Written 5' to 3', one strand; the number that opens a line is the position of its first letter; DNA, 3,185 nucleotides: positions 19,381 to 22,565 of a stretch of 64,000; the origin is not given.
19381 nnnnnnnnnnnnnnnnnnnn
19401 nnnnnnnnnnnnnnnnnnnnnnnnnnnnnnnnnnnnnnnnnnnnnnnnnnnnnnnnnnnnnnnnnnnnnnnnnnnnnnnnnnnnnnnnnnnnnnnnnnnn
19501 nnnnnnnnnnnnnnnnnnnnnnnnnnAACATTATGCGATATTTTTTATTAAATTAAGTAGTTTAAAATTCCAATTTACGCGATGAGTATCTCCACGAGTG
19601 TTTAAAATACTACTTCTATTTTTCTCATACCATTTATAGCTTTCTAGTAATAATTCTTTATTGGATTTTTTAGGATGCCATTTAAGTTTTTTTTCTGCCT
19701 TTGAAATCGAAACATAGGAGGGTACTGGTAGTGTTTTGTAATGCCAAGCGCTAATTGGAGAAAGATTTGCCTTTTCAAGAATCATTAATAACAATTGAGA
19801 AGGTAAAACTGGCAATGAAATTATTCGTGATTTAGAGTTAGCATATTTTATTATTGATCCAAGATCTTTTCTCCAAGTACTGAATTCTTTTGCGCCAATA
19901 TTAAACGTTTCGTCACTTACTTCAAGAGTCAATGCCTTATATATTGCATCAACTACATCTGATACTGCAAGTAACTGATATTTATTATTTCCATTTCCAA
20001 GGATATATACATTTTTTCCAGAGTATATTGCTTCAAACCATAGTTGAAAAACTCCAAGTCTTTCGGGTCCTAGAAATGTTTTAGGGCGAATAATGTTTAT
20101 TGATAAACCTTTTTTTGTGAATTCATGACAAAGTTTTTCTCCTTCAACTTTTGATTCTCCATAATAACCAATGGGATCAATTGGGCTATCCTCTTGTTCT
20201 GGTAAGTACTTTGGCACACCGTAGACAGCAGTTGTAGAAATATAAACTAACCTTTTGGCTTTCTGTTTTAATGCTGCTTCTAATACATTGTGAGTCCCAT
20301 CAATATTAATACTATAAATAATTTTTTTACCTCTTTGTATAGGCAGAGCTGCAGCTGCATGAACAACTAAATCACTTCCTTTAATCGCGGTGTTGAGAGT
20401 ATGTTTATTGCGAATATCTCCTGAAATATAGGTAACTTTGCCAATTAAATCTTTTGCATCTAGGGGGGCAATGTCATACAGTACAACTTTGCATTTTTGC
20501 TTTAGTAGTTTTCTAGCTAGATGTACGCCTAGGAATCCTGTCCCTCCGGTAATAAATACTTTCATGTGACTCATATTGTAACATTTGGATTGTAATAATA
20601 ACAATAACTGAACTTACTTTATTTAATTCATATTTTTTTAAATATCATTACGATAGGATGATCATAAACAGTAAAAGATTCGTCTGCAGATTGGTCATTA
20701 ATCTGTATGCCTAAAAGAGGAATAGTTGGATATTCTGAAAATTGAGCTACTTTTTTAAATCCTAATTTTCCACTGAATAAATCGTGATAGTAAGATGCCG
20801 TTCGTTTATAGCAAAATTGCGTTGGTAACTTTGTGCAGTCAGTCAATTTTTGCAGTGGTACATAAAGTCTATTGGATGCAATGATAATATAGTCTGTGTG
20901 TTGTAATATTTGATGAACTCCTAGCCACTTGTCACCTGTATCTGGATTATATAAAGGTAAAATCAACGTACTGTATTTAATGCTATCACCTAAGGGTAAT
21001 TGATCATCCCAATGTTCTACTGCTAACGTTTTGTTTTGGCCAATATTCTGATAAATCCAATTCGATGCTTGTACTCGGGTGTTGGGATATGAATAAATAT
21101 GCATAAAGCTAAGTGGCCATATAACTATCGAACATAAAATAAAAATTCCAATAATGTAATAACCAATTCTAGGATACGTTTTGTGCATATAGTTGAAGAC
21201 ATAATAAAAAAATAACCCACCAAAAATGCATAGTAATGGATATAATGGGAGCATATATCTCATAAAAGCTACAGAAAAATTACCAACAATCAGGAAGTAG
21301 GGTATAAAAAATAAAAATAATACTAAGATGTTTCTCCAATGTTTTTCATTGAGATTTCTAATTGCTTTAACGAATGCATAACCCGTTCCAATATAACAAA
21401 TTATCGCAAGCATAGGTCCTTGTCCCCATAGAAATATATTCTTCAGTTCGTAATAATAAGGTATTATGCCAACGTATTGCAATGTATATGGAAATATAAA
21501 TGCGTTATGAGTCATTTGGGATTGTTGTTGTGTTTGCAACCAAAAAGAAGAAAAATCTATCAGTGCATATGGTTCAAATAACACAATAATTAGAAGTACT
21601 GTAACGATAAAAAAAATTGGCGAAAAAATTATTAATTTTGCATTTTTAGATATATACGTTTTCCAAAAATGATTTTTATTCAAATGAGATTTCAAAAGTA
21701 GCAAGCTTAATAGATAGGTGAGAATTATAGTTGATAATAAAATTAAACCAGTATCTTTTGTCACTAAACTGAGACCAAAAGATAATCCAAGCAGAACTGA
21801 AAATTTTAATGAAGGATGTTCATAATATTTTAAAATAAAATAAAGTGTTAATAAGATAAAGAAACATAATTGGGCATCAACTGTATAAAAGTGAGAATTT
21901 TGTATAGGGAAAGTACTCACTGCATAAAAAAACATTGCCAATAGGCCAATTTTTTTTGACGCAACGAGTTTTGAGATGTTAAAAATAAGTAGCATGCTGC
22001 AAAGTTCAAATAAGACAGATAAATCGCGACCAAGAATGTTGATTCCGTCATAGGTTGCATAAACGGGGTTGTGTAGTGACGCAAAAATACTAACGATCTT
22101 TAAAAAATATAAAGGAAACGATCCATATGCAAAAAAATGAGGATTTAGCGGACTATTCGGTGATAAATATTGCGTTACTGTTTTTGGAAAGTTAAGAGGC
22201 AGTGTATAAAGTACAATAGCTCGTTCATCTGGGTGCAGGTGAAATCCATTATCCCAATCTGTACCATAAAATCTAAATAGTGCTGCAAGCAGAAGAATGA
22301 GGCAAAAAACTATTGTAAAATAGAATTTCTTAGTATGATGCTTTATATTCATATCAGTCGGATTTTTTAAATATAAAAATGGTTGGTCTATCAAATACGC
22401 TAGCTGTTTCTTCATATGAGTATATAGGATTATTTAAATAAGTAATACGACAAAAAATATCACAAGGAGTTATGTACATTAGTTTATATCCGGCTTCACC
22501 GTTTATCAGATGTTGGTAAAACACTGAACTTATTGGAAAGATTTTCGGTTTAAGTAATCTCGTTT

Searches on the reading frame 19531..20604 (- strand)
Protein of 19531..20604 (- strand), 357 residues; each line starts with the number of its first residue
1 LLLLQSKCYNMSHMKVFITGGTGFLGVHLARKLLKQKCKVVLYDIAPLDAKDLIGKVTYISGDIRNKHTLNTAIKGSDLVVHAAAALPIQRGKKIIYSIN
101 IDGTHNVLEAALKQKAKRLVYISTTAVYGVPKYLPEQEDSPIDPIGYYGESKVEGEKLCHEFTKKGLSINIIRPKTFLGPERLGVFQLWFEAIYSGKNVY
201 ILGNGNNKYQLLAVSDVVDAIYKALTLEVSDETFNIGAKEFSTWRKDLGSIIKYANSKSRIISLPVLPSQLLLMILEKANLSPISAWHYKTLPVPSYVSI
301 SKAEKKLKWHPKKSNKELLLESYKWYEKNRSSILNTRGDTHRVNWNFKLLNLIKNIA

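Call 9: search_protein_families(library=pfam, proteins=[window:19531-20604:-], max_evalue=0.001)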
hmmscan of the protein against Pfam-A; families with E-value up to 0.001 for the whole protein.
window:19531-20604:- (357 aa): 8 families
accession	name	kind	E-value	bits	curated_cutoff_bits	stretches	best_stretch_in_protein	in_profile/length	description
PF01370.27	Epimerase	-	2.7e-43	148.5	20.9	1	16-237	1-240/240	NAD dependent epimerase/dehydratase family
PF16363.11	GDP_Man_Dehyd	-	2.5e-26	93.4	27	1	17-319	1-329/332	GDP-mannose 4,6 dehydratase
PF01073.25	3Beta_HSD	-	2.2e-25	89.7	22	1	18-223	2-227/280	3-beta hydroxysteroid dehydrogenase/isomerase family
PF07993.18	NAD_binding_4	-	1.6e-20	73.8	20.1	2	52-186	58-216/258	Male sterility protein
PF04321.23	RmlD_sub_bind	-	2.4e-17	63.4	27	1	14-173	1-147/287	RmlD substrate binding domain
PF13460.12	NAD_binding_10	-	8.1e-15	55.6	27.2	1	20-178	1-147/184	NAD(P)H-binding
PF02719.21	Polysacc_synt_2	-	2.8e-13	50.2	20.2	1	16-227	1-219/293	Polysaccharide biosynthesis protein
PF05368.20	NmrA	-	1.1e-05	25.7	27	1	15-108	4-103/298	NmrA-like family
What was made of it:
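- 19531..20604 (-): Extended SDR (NAD-dependent epimerase/dehydratase family), 357 aa (347 aa as called); candidate epimerase or oxidoreductase acting on the lipid-linked pentose. Pfam Epimerase E 2.7e-43 (call 9).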

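Call 36: search_protein_families(library=ncbifam, proteins=[window:19531-20604:-], max_evalue=0.001)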
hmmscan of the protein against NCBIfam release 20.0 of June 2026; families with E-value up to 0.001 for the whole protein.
window:19531-20604:- (357 aa): 36 families (the best 25 are shown)
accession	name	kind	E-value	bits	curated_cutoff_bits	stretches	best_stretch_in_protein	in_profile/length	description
TIGR03466.1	HpnA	hypoth_equivalog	1.4e-31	109.6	367.65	1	14-329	1-324/327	hopanoid-associated sugar epimerase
TIGR04180.1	EDH_00030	hypoth_equivalog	7.6e-27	94.1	475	1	16-240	1-241/297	NAD-dependent 4,6-dehydratase LegB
TIGR01181.1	dTDP_gluc_dehyt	equivalog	3.4e-25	88.8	365.1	1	16-245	2-251/321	dTDP-glucose 4,6-dehydratase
TIGR01179.1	galE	equivalog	3.8e-24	85.1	262.3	1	15-173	1-172/332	UDP-glucose 4-epimerase GalE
NF042423.1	oxyalk_red_Shew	equivalog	2.5e-23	82.7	580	1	14-181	9-178/331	2-alkyl-3-oxoalkanoate reductase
NF042422.1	oxyalk_red_OleD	equivalog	1.6e-20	73.7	580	1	14-225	1-215/329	2-alkyl-3-oxoalkanoate reductase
TIGR01746.1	Thioester-redct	subfamily_domain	6e-19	68.5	213.35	2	77-187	89-205/371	thioester reductase domain-containing protein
NF043036.1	ErythonDh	equivalog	1.1e-18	67.5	325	1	14-166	1-167/321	D-erythronate dehydrogenase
TIGR01214.1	rmlD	equivalog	8e-16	58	224.05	1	15-165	1-141/285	dTDP-4-dehydrorhamnose reductase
NF052578.1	StrlDmthSdmBMthl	equivalog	4.3e-15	56.3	600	1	14-233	1-224/328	sterol demethylase protein SdmB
TIGR01777.1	yfcH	hypoth_equivalog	2.9e-14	53.3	207.35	1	16-272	1-257/292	TIGR01777 family oxidoreductase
TIGR02197.1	heptose_epim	equivalog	2.9e-14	53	274.6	1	17-259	2-264/316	ADP-glyceromanno-heptose 6-epimerase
TIGR03589.1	PseB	equivalog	3.1e-14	52.6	407.75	1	13-126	4-127/324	UDP-N-acetylglucosamine 4,6-dehydratase (inverting)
NF007956.0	PRK10675.1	subfamily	2e-13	50.2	394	1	14-165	1-166/338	UDP-glucose 4-epimerase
NF004520.0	PRK05865.1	equivalog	1.5e-12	46.2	1509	1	14-133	1-112/854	sugar epimerase family protein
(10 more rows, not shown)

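Call 78: search_dna_similar(query=window:19531-20604:-, collection=plasmids, mode=protein, max_evalue=1e-30, max_rows=30)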
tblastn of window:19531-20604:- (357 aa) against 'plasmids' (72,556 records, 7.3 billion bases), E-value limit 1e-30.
Records with a match: 17; places in all: 17; records where one place covers at least 80% of the query: 17.
Best place of each record, by identity: <60% 17.
By first word of the organism name: Sinorhizobium 4; Mesorhizobium 3; Natronococcus 2; Rhizobium 2; Halostagnicola 1; Haloterrigena 1; Streptomyces 1; Nonomuraea 1; Neorhizobium 1; Azospirillum 1.
By predicted mobility (MOB-suite, as given by PLSDB): non-mobilizable 9; conjugative 7; mobilizable 1.
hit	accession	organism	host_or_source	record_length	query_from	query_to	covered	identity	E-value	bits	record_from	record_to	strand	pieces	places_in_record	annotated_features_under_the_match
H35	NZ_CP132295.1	Natronococcus sp. AD-5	cell culture,sediment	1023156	7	357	98%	41.5%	6e-78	267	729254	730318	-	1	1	record has no annotation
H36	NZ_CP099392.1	Natronococcus sp. CG52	cell culture,salt lake sediment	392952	12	357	97%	42.0%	3e-79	271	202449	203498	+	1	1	NAD(P)-dependent oxidoreductase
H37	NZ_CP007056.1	Halostagnicola larsenii XH-48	-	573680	12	357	97%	41.2%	4e-79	270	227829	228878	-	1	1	NAD(P)-dependent oxidoreductase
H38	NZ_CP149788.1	Haloterrigena sp. KLK7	cell culture,salt lake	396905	7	357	98%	39.5%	2e-78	268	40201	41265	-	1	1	NAD-dependent epimerase/dehydratase family protein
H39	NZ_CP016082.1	Streptomyces sp. SAT1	Adenophora trachelioides Maxim.,single ...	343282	15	356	96%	37.7%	9e-65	229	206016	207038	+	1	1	NAD-dependent epimerase/dehydratase family protein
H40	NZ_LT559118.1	Nonomuraea gerenzanensis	-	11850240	15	330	89%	37.4%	5e-64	227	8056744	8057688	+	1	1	none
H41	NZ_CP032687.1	Rhizobium sp. CCGE531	Phaseolus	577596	16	356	96%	34.5%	1e-61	220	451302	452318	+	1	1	NAD-dependent epimerase/dehydratase family protein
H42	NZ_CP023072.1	Sinorhizobium fredii CCBAU 83666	G.max,nodule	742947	16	356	96%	33.9%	9e-59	212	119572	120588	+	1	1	NAD-dependent epimerase/dehydratase family protein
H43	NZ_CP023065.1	Sinorhizobium sp. CCBAU 05631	G.max,nodule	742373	16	353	95%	34.2%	2e-60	216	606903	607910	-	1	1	NAD-dependent epimerase/dehydratase family protein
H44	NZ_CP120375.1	Sinorhizobium garamanticum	Argyrolobium uniflorum,Cell culture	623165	16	342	92%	35.4%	2e-57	208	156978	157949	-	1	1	NAD-dependent epimerase/dehydratase family protein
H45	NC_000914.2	Sinorhizobium fredii NGR234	-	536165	16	353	95%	33.9%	4e-60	216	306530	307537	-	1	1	NAD-dependent epimerase/dehydratase family protein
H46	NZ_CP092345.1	Rhizobium gallicum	Phaseolus vulgaris,Cell culture,nodule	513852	16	356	96%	32.9%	4e-57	207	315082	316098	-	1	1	NAD-dependent epimerase/dehydratase family protein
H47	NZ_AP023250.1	Mesorhizobium sp. 131-2-5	Lotus japonicus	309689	16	353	95%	32.1%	5e-57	207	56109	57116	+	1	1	NAD-dependent epimerase/dehydratase family protein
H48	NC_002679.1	Mesorhizobium japonicum MAFF 303099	-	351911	16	353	95%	32.1%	5e-57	207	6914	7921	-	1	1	NAD-dependent epimerase/dehydratase family protein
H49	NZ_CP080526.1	Mesorhizobium sp. AR07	Oxytropis sp.,Cell culture,root nodule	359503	16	353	95%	31.8%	1e-52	194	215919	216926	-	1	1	NAD-dependent epimerase/dehydratase family protein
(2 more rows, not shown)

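Call 79: get_annotated_region(hit=H45, flank=8000)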
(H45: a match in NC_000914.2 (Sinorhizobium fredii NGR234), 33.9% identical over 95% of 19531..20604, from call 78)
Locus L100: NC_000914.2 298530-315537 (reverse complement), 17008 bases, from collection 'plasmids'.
description: Sinorhizobium fredii NGR234 plasmid pNGR234a, complete sequence
organism: Sinorhizobium fredii NGR234 (NCBI taxid 394)
taxonomy: Bacteria; Pseudomonadota; Alphaproteobacteria; Hyphomicrobiales; Rhizobiaceae; Sinorhizobium; Sinorhizobium fredii; Sinorhizobium fredii NGR234
host: -; source: -; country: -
typing (MOB-suite, as given by PLSDB): conjugative; replicon rep_cluster_473; relaxase MOBQ; mating-pair formation MPF_T
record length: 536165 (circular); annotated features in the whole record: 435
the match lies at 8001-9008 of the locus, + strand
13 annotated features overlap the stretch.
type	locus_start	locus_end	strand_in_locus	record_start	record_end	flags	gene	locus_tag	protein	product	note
CDS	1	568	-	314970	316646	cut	nodU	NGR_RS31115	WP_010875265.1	nodulation protein NodU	-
CDS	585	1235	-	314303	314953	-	nodS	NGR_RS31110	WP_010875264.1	nodulation methyltransferase NodS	-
CDS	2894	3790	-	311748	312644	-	istB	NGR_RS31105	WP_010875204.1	IS21-like element helper ATPase IstB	-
CDS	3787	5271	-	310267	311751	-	istA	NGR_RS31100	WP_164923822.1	IS21 family transposase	-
CDS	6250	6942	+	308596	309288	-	-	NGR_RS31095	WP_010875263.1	hypothetical protein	-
CDS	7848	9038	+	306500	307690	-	-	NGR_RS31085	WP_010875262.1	NAD-dependent epimerase/dehydratase family protein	-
CDS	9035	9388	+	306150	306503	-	-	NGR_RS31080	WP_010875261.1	SMR family transporter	-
CDS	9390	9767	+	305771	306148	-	-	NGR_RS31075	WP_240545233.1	hypothetical protein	-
CDS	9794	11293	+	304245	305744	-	-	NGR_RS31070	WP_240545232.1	GMC family oxidoreductase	-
CDS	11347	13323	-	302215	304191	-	-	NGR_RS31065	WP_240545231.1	hypothetical protein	-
CDS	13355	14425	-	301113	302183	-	-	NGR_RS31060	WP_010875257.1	NAD(P)-dependent oxidoreductase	-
CDS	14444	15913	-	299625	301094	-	-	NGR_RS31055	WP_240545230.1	UbiA family prenyltransferase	-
CDS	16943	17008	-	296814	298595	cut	-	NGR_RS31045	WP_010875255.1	ThiF family adenylyltransferase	-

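Call 80: get_annotated_region(hit=H39, flank=8000)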
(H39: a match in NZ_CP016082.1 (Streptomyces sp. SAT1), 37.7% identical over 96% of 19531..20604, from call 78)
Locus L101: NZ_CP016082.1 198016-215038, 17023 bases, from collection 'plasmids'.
description: Streptomyces sp. SAT1 plasmid unnamed2, complete sequence
organism: Streptomyces sp. SAT1 (NCBI taxid 1849967)
taxonomy: Bacteria; Actinomycetota; Actinomycetes; Kitasatosporales; Streptomycetaceae; Streptomyces; Streptomyces sp. SAT1
host: -; source: Adenophora trachelioides Maxim.,single colony; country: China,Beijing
typing (MOB-suite, as given by PLSDB): non-mobilizable
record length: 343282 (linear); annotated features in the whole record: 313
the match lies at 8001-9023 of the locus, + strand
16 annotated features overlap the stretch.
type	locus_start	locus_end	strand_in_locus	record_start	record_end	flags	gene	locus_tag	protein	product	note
CDS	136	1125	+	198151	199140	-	-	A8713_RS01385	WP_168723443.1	alpha/beta hydrolase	-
CDS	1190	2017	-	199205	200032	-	-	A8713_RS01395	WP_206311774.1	DUF1206 domain-containing protein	-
CDS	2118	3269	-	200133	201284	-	-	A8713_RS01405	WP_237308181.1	ADP-ribosylglycohydrolase family protein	-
CDS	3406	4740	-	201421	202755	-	-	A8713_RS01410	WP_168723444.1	aspartate aminotransferase family protein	-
CDS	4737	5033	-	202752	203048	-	-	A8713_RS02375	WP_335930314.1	DUF6309 family protein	-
CDS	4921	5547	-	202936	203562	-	-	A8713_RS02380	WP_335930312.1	DUF6309 family protein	-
CDS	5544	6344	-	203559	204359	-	-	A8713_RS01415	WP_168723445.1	phytanoyl-CoA dioxygenase family protein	-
CDS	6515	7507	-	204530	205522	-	-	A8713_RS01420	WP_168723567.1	aldo/keto reductase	-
CDS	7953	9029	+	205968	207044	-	-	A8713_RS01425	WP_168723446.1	NAD-dependent epimerase/dehydratase family protein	-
CDS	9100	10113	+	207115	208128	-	-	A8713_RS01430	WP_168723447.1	UbiA prenyltransferase family protein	-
CDS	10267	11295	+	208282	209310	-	-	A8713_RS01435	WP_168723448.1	glycosyltransferase family 2 protein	-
CDS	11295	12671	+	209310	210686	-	-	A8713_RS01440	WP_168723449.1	endonuclease/exonuclease/phosphatase family protein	-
CDS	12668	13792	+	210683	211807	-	-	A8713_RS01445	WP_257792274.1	glycosyltransferase family 2 protein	-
CDS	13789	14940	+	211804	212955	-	-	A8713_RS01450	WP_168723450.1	lysylphosphatidylglycerol synthase domain-containing protein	-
CDS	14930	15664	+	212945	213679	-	-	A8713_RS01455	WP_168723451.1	polysaccharide deacetylase family protein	-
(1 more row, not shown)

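Call 81: get_annotated_region(hit=H36, flank=8000)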
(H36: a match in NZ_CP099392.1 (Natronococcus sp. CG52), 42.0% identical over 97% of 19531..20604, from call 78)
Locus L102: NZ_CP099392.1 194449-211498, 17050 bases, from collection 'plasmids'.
description: Natronococcus sp. CG52 plasmid unnamed1, complete sequence
organism: Natronococcus sp. CG52 (NCBI taxid 2951804)
taxonomy: Archaea; Euryarchaeota; Halobacteria; Halobacteriales; Natrialbaceae; Natronococcus; Natronococcus sp. CG52
host: -; source: cell culture,salt lake sediment; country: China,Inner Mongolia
typing (MOB-suite, as given by PLSDB): non-mobilizable
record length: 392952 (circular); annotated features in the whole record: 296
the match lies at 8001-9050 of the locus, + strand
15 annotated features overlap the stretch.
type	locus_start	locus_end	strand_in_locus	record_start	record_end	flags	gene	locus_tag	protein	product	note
CDS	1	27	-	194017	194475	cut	-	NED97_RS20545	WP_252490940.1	GAF domain-containing protein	-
CDS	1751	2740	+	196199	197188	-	-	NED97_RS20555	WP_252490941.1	asparaginase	-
CDS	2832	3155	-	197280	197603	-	-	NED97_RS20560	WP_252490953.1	hypothetical protein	-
CDS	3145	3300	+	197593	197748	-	-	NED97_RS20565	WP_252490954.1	hypothetical protein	-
CDS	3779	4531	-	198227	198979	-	-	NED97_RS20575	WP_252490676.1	YqcI/YcgG family protein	-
CDS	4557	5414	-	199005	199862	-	cysC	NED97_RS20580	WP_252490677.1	adenylyl-sulfate kinase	GO:0006790 - sulfur compound metabolic process [Evidence IEA]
CDS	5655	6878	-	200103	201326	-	-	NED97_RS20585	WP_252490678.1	sulfotransferase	-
CDS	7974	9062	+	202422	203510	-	-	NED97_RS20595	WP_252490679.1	NAD(P)-dependent oxidoreductase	-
CDS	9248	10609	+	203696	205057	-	-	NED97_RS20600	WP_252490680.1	DolP-mannose mannosyltransferase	GO:0035269 - protein O-linked mannosylation [Evidence IEA]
CDS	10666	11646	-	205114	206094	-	-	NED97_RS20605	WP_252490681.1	lysylphosphatidylglycerol synthase transmembrane domain-containing protein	-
CDS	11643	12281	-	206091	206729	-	-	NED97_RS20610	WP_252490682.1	PHP domain-containing protein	-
CDS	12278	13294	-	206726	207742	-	-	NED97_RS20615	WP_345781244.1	UbiA prenyltransferase family protein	-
CDS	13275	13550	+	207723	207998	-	-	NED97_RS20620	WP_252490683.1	hypothetical protein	-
CDS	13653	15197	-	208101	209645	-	-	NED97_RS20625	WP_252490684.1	glycosyltransferase family 39 protein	-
CDS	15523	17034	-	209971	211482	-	-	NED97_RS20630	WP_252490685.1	ATP-binding protein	-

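Call 86: get_annotated_region(hit=H41, flank=9000)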
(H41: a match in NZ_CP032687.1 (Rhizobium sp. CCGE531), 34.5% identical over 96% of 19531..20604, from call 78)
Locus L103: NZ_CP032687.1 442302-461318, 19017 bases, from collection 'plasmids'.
description: Rhizobium sp. CCGE531 plasmid pRCCGE531b, complete sequence
organism: Rhizobium sp. CCGE531 (NCBI taxid 2364271)
taxonomy: Bacteria; Pseudomonadota; Alphaproteobacteria; Hyphomicrobiales; Rhizobiaceae; Rhizobium; Rhizobium sp. CCGE531
host: -; source: Phaseolus; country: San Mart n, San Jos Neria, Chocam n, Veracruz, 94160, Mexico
typing (MOB-suite, as given by PLSDB): conjugative; relaxase MOBQ; mating-pair formation MPF_T
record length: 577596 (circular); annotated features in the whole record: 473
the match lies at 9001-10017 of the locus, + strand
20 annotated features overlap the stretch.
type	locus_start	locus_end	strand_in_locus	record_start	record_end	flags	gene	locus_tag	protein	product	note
CDS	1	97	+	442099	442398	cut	-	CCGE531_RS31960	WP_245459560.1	hypothetical protein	-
CDS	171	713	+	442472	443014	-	-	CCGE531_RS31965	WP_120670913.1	hypothetical protein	-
CDS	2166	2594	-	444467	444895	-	-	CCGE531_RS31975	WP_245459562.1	hypothetical protein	-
CDS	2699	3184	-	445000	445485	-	-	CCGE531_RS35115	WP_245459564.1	hypothetical protein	-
CDS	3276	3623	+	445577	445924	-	-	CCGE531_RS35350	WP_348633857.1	hypothetical protein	-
CDS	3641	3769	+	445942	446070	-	-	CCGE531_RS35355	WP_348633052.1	hypothetical protein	-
CDS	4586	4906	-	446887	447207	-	-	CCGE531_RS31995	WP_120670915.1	hypothetical protein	-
CDS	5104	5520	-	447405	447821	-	-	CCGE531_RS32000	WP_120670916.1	multiubiquitin domain-containing protein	-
CDS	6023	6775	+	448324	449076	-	-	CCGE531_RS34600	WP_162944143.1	hypothetical protein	-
CDS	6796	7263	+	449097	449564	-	-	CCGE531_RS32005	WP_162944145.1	hypothetical protein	-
CDS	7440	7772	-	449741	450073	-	-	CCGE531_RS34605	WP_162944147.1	hypothetical protein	-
CDS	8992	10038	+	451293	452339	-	-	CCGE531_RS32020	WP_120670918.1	NAD-dependent epimerase/dehydratase family protein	-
CDS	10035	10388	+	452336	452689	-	-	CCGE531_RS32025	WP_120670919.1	SMR family transporter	-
CDS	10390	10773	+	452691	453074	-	-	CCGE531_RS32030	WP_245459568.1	hypothetical protein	-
CDS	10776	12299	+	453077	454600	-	-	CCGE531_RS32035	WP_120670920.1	GMC family oxidoreductase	-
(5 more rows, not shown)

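Call 115: search_solved_structures(query=window:19531-20604:-, max_evalue=1e-10)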
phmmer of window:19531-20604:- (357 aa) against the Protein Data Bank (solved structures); distinct sequences matched with E-value up to 1e-10: 60.
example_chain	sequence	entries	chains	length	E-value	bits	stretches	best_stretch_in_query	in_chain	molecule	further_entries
8vr2_A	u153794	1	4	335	1.7e-25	93.2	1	11-275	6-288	NAD-dependent epimerase/dehydratase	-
8rdg_A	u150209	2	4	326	4.3e-25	91.8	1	14-250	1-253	SDR family NAD(P)-dependent oxidoreductase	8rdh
8rdi_A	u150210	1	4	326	1.5e-24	90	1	14-250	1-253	SDR family NAD(P)-dependent oxidoreductase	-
6jkg_A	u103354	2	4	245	6e-22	81.5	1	16-240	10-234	Sterol-4-alpha-carboxylate 3-dehydrogenase, decarboxylating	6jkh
3ehe_A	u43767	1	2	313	2.9e-21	79.2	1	16-240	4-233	UDP-glucose 4-epimerase (GalE-1)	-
3aw9_A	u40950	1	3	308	9.2e-21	77.6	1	14-224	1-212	NAD-dependent epimerase/dehydratase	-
3icp_A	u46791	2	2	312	3.9e-20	75.5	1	14-224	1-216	NAD-dependent epimerase/dehydratase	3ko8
6zl6_A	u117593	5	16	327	1.5e-17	67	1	14-260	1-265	Epimerase domain-containing protein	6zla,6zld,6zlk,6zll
7ys8_A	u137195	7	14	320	1.7e-17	66.8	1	14-242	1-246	UDP-glucose 4-epimerase | UDP-glucose 4-epimerase along with EC 5.1.3.2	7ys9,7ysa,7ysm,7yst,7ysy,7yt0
6zlj_A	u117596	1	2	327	5.5e-17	65.2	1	14-260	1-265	Epimerase domain-containing protein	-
8wxk_A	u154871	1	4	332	5.6e-17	65.1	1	15-163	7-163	UDP-glucose 4-epimerase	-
1r6d_A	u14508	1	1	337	7.6e-17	64.7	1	14-239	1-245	TDP-glucose-4,6-dehydratase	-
1r66_A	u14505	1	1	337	1e-16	64.2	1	14-239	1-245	TDP-glucose-4,6-dehydratase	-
4zrm_A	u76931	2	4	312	1.7e-16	63.6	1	12-243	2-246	UDP-glucose 4-epimerase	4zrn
8shh_A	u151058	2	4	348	7.2e-16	61.5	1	14-237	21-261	dTDP-glucose 4,6-dehydratase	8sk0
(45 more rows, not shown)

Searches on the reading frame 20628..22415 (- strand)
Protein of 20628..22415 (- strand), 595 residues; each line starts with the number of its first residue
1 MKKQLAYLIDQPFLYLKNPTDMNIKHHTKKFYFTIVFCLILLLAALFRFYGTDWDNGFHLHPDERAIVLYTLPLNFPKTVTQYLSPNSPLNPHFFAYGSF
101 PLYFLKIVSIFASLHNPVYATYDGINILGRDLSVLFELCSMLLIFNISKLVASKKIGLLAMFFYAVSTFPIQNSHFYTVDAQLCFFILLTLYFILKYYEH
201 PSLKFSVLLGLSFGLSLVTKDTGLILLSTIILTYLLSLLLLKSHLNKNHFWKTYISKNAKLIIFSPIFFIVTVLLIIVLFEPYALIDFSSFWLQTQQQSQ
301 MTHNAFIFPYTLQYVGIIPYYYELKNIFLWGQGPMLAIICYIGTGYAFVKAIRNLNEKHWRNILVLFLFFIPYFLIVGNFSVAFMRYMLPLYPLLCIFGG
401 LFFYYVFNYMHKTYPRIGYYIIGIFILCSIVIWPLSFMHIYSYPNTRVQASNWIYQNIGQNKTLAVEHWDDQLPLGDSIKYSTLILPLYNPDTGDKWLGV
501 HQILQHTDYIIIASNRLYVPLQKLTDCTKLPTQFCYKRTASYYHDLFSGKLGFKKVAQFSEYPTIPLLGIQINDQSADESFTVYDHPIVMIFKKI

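Call 9: search_protein_families(library=pfam, proteins=[window:20628-22415:-], max_evalue=0.001)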
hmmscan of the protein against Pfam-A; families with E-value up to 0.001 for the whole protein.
window:20628-22415:- (595 aa): 2 families
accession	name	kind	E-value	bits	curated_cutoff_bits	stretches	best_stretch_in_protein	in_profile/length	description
PF13231.12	PMT_2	-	6.1e-13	49.7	26.1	1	132-266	27-156/160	Dolichyl-phosphate-mannose-protein mannosyltransferase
PF02366.24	PMT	-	0.00015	21.9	22.7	1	138-269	95-233/245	Dolichyl-phosphate-mannose-protein mannosyltransferase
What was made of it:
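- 20628..22415 (-): GT-C glycosyltransferase (PMT_2), 595 aa. PMT_2 E 6e-13 (call 9).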

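Call 36: search_protein_families(library=ncbifam, proteins=[window:20628-22415:-], max_evalue=0.001)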
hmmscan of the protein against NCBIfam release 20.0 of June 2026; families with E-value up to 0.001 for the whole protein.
window:20628-22415:- (595 aa): 1 family
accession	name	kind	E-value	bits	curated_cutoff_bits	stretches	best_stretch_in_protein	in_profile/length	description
TIGR03663.1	TIGR03663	subfamily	0.00067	18.8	126.25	1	133-338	77-274/435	flippase activity-associated protein Agl23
